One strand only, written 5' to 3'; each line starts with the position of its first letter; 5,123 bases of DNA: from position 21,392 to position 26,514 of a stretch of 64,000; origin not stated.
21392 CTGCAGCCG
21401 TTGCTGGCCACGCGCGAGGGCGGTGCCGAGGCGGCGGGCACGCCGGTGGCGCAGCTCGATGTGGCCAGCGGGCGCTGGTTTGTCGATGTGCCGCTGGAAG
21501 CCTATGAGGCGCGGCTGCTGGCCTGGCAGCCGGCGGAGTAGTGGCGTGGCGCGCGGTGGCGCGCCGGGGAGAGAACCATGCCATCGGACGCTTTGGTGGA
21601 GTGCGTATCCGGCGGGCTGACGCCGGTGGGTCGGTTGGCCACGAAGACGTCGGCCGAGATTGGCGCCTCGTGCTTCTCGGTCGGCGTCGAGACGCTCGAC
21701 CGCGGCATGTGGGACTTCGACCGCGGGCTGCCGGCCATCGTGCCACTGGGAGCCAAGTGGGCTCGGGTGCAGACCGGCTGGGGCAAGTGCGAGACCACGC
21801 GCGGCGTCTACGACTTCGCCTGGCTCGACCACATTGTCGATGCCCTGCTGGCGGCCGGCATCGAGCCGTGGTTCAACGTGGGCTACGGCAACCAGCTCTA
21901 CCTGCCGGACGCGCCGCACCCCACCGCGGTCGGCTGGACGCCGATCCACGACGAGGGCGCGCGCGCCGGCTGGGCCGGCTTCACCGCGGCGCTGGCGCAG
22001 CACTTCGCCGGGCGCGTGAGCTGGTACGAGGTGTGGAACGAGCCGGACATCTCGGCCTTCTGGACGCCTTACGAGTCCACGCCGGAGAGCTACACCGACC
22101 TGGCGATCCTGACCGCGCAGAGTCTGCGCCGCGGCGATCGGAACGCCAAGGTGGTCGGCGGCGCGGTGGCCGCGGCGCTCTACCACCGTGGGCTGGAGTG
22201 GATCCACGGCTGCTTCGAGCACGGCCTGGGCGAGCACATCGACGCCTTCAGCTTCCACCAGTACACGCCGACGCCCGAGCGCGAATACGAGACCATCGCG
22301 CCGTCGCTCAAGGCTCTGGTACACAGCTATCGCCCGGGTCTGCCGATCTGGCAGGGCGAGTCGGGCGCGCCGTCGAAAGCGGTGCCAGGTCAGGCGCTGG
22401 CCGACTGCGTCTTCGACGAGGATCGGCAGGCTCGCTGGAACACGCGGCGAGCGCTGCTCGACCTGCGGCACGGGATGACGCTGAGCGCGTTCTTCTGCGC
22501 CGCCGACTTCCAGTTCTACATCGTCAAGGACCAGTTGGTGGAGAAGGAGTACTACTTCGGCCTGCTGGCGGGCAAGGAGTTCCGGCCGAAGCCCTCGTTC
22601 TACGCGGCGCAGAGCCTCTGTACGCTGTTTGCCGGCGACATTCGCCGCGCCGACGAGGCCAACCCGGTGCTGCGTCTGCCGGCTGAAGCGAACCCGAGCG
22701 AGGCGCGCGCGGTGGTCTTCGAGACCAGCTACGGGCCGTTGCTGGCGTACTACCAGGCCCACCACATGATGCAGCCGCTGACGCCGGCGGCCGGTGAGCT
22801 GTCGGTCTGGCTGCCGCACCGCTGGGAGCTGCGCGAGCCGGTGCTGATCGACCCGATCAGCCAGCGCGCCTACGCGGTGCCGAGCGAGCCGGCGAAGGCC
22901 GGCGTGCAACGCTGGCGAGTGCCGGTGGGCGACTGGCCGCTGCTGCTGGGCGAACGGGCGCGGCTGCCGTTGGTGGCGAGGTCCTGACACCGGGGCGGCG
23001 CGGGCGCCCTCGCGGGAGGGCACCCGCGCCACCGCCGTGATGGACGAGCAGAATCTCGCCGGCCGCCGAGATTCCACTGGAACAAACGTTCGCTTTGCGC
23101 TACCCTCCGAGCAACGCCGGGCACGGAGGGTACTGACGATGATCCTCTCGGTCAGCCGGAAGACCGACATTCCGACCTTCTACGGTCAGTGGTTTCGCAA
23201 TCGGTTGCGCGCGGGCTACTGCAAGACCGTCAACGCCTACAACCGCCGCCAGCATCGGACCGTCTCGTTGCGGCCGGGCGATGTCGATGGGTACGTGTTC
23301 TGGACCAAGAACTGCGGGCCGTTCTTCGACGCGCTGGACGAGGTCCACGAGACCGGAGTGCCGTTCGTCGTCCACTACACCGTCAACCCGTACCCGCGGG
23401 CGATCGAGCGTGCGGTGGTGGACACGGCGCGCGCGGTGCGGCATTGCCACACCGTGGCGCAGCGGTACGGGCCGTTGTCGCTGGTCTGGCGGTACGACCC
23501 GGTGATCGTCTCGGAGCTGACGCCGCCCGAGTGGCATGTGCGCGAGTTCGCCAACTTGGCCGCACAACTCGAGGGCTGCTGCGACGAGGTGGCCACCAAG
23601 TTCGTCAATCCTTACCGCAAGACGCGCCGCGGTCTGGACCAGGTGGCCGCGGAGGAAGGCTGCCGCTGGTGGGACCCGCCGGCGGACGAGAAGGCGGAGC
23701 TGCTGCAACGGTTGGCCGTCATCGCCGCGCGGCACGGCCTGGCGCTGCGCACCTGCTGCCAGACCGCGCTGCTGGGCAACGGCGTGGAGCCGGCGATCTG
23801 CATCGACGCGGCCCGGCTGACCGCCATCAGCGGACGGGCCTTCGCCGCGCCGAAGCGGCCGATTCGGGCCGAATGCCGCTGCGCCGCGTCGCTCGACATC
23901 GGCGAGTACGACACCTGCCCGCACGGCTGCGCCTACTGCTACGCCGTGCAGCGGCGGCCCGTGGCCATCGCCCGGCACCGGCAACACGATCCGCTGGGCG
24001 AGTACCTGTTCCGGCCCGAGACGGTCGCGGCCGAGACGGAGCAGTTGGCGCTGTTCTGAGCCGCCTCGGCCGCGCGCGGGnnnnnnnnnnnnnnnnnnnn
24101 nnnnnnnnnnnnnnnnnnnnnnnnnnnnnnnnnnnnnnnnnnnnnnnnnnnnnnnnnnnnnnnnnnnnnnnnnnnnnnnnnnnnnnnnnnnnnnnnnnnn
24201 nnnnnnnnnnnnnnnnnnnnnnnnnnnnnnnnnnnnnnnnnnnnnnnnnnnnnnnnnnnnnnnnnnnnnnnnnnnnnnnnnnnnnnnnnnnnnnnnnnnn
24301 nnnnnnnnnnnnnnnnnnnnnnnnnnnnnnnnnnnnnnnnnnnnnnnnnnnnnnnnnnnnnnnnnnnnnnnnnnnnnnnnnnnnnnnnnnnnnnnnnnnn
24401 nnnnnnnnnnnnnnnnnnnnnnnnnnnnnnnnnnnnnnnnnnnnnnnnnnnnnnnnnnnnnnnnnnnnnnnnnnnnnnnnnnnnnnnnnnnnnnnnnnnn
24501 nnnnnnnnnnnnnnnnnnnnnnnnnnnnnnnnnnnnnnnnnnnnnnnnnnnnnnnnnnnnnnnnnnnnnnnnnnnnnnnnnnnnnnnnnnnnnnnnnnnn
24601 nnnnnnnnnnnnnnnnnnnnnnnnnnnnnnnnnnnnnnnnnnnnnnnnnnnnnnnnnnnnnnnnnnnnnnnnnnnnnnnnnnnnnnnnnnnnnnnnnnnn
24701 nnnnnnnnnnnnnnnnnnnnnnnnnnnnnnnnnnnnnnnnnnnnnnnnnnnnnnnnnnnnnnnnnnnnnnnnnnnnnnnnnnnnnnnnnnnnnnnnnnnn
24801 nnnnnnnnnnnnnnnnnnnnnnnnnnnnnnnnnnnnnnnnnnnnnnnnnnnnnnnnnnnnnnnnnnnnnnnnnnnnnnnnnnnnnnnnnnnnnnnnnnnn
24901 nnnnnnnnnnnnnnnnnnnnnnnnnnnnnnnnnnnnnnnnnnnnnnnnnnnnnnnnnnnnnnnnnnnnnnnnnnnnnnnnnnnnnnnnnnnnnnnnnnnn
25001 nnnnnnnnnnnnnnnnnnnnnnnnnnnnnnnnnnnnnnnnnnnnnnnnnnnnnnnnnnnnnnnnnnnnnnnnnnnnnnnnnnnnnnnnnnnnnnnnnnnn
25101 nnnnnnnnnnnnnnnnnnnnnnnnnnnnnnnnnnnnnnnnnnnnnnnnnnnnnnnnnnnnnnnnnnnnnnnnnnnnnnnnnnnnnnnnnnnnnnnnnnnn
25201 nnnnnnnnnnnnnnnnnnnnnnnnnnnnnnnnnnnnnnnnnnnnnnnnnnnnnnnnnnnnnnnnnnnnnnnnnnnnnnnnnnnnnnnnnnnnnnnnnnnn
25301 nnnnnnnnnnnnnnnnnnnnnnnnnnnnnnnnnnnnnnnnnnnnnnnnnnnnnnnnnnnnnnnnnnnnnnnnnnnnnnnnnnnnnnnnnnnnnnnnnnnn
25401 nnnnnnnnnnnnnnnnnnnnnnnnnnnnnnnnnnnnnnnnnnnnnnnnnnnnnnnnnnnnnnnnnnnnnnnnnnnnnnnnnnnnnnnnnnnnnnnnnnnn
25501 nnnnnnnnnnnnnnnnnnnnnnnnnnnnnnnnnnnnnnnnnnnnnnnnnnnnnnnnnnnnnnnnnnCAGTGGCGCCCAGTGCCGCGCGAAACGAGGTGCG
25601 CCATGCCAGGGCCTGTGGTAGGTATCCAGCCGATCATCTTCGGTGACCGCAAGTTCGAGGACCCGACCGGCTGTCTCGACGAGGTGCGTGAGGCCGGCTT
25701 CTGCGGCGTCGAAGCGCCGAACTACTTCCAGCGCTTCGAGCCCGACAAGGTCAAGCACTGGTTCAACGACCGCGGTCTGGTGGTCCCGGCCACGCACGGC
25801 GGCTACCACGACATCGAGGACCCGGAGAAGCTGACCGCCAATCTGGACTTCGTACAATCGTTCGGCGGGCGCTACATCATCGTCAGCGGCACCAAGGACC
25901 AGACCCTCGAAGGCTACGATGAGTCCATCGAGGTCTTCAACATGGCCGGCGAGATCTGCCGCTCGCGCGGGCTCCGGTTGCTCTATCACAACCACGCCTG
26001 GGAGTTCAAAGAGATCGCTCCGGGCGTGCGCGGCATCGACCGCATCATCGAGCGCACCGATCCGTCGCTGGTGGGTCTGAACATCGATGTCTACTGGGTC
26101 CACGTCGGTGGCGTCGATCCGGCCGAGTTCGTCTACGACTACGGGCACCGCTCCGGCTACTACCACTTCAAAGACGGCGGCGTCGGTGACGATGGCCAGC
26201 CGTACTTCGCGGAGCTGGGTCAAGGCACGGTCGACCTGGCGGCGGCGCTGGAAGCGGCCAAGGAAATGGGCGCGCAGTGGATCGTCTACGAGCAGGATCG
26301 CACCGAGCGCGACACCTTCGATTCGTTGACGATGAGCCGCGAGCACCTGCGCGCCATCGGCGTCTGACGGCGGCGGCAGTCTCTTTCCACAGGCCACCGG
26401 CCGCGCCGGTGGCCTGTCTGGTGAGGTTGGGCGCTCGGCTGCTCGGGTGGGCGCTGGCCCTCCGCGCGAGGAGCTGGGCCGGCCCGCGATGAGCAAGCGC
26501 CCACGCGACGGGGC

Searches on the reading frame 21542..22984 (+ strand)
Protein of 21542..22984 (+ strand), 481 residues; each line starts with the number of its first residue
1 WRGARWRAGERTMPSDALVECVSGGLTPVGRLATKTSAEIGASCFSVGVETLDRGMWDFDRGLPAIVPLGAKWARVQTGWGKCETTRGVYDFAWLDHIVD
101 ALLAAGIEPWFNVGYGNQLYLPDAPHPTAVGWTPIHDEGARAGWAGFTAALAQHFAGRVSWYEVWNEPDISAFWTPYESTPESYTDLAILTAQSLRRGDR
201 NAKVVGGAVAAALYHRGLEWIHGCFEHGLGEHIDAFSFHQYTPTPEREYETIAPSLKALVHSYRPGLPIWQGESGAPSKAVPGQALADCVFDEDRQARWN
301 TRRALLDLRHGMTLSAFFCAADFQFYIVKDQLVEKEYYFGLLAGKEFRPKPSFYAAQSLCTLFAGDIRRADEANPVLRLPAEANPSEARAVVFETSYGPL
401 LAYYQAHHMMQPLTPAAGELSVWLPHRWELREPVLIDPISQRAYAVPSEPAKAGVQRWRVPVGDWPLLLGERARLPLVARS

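Call 17: search_protein_families(library=pfam, proteins=[window:21542-22984:+], max_evalue=0.0001)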
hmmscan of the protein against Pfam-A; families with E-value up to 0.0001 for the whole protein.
window:21542-22984:+ (481 aa): 1 family
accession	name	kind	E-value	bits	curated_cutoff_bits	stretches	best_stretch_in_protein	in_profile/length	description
PF01229.23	Glyco_hydro_39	-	5.5e-12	45.7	26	1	86-244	70-228/472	Glycosyl hydrolases family 39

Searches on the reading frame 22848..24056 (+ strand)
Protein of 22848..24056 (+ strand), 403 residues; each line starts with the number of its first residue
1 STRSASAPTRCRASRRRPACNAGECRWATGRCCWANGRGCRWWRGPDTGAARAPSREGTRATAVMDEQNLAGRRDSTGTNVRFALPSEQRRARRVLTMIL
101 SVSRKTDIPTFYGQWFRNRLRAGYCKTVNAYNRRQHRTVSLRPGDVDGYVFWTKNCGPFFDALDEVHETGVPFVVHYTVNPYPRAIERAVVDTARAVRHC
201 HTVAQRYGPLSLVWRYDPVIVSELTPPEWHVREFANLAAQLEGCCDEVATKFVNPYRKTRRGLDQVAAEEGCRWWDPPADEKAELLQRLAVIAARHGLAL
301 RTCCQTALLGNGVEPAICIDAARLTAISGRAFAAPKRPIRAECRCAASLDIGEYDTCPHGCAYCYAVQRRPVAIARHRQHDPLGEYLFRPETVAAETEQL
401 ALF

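Call 17: search_protein_families(library=pfam, proteins=[window:22848-24056:+], max_evalue=0.0001)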
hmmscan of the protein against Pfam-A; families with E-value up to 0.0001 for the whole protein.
window:22848-24056:+ (403 aa): 1 family
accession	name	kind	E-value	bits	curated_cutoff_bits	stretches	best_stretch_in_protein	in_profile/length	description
PF08902.16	DUF1848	-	2e-83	280.6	30.5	1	99-366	1-262/262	Domain of unknown function (DUF1848)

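Call 61: search_protein_families(library=ncbifam, proteins=[window:22848-24056:+], max_evalue=0.001)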
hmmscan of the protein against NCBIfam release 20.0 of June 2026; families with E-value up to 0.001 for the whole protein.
window:22848-24056:+ (403 aa): 0 families

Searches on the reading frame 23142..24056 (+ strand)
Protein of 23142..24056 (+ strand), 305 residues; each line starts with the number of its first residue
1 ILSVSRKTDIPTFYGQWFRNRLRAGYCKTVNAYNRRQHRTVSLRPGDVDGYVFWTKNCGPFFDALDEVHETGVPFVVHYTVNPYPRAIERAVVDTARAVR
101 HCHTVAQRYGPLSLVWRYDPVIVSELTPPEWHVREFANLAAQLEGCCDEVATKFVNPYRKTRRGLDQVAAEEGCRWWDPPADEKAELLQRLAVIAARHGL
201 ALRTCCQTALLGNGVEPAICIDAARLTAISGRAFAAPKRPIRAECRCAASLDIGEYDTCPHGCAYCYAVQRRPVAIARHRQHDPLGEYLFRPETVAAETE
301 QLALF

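Call 69: search_solved_structures(query=window:23142-24056:+, max_evalue=1)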
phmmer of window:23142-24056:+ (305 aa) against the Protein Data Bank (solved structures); distinct sequences matched with E-value up to 1: 2.
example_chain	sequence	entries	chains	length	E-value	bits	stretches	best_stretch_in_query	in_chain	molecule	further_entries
9cg2_A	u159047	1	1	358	0.49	12.7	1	258-287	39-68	Elp3/MiaA/NifB-like radical SAM core domain-containing protein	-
2mu0_A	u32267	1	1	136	0.67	12.2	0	43-88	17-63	Arsenate reductase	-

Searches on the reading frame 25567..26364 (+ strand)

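Call 17: search_protein_families(library=pfam, proteins=[window:25567-26364:+], max_evalue=0.0001)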
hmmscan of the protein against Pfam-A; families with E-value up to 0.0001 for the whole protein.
window:25567-26364:+ (266 aa): 1 family
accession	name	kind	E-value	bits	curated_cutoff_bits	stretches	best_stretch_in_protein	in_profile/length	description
PF01261.30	AP_endonuc_2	-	7.7e-21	75.3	31.1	1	37-250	1-239/249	Xylose isomerase-like TIM barrel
